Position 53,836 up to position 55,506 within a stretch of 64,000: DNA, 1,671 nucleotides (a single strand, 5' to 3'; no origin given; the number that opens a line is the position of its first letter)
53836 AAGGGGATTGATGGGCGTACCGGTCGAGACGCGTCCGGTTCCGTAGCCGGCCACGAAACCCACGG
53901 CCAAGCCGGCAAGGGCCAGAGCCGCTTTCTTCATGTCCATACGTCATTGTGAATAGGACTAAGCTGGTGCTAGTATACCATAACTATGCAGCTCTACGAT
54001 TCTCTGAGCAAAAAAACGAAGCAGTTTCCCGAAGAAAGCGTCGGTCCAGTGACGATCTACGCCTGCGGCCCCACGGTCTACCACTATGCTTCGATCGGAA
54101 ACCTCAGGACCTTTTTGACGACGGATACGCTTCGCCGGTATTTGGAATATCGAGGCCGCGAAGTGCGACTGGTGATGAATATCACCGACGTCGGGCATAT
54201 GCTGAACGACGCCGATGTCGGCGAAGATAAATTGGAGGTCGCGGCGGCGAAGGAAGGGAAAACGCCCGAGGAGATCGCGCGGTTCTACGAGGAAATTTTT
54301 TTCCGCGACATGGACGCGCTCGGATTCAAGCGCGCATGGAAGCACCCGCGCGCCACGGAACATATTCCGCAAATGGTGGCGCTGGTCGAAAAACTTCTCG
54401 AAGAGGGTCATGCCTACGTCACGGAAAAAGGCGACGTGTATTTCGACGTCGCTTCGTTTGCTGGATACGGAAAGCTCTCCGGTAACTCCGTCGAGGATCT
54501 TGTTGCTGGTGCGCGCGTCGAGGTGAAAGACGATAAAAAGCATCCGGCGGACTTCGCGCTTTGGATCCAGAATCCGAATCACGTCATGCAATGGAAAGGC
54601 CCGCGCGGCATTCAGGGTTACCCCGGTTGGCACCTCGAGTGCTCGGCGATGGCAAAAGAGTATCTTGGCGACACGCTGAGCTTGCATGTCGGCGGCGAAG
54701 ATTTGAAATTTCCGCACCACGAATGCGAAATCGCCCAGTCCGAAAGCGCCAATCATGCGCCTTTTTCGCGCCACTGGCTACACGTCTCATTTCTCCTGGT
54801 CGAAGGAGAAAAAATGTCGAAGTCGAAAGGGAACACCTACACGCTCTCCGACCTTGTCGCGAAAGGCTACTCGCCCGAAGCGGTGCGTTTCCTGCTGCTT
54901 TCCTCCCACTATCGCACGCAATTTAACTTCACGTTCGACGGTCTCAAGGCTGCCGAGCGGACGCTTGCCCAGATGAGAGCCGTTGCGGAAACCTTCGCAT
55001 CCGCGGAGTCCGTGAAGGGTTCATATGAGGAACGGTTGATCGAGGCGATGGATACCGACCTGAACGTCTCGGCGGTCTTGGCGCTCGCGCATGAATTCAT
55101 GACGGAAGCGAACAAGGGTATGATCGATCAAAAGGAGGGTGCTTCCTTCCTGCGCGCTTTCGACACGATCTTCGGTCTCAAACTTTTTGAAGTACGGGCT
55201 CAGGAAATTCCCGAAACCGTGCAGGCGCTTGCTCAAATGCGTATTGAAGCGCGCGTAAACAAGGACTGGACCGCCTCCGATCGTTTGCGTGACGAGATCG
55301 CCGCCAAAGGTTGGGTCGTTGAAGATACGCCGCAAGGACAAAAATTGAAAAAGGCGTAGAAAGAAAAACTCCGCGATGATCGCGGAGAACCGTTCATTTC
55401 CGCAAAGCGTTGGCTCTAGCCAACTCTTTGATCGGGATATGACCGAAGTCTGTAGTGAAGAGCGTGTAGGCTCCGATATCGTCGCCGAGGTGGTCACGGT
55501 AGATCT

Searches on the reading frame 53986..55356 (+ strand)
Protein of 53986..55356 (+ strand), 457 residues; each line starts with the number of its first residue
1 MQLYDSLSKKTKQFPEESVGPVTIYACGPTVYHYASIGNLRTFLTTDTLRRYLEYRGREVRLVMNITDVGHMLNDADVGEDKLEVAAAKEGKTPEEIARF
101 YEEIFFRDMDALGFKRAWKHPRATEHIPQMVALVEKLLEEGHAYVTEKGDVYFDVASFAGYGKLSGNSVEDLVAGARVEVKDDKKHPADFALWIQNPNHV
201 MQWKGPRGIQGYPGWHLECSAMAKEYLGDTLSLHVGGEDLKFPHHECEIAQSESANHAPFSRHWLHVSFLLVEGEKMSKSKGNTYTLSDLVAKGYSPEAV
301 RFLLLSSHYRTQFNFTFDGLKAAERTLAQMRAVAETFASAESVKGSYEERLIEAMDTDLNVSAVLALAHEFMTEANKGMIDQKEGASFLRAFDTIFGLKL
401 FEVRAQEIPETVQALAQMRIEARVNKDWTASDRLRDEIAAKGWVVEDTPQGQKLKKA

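Call 49: search_protein_families(library=ncbifam, proteins=[window:53986-55356:+], max_evalue=0.00001)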
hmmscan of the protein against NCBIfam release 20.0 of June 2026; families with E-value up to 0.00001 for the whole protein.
window:53986-55356:+ (457 aa): 13 families
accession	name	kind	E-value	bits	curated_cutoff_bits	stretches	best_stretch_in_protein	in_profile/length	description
TIGR00435.1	cysS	equivalog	7e-124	414.4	340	1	1-456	1-465/466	cysteine--tRNA ligase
NF011108.0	PRK14536.1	equivalog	1.1e-120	403.8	780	1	1-456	3-489/490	cysteine--tRNA ligase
NF011107.0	PRK14534.1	equivalog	1.2e-89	301.5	744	1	9-456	8-480/481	cysteine--tRNA ligase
TIGR03447.1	mycothiol_MshC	equivalog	7.2e-69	232.6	485.1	1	2-400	19-411/411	cysteine--1-D-myo-inosityl 2-amino-2-deoxy-alpha-D-glucopyranoside ligase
TIGR00398.1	metG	equivalog_domain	3.9e-14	52.3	336.35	1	262-321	313-372/530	methionine--tRNA ligase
NF008957.0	PRK12300.1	subfamily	6.5e-12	44.2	677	1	268-345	618-697/946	leucine--tRNA ligase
NF001100.0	PRK00133.1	equivalog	1.2e-09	37.3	587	0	268-319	322-374/676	methionine--tRNA ligase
NF009687.0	PRK13208.1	equivalog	1.5e-08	33.3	738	1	254-357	512-614/801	valine--tRNA ligase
TIGR00392.1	ileS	equivalog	1.9e-07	29.6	621.4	1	255-343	590-678/861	isoleucine--tRNA ligase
NF008900.0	PRK12267.1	equivalog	5e-07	28.6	598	0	262-307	285-329/648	methionine--tRNA ligase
TIGR00395.1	leuS_arch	equivalog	7.7e-07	27.5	648.5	1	269-350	613-695/938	leucine--tRNA ligase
TIGR00467.1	lysS_arch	equivalog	2.3e-06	26.4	147.55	0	260-324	261-321/515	lysine--tRNA ligase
NF000540.1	alt_ValS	exception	5.9e-06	24.5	900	0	256-375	554-666/827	valine--tRNA ligase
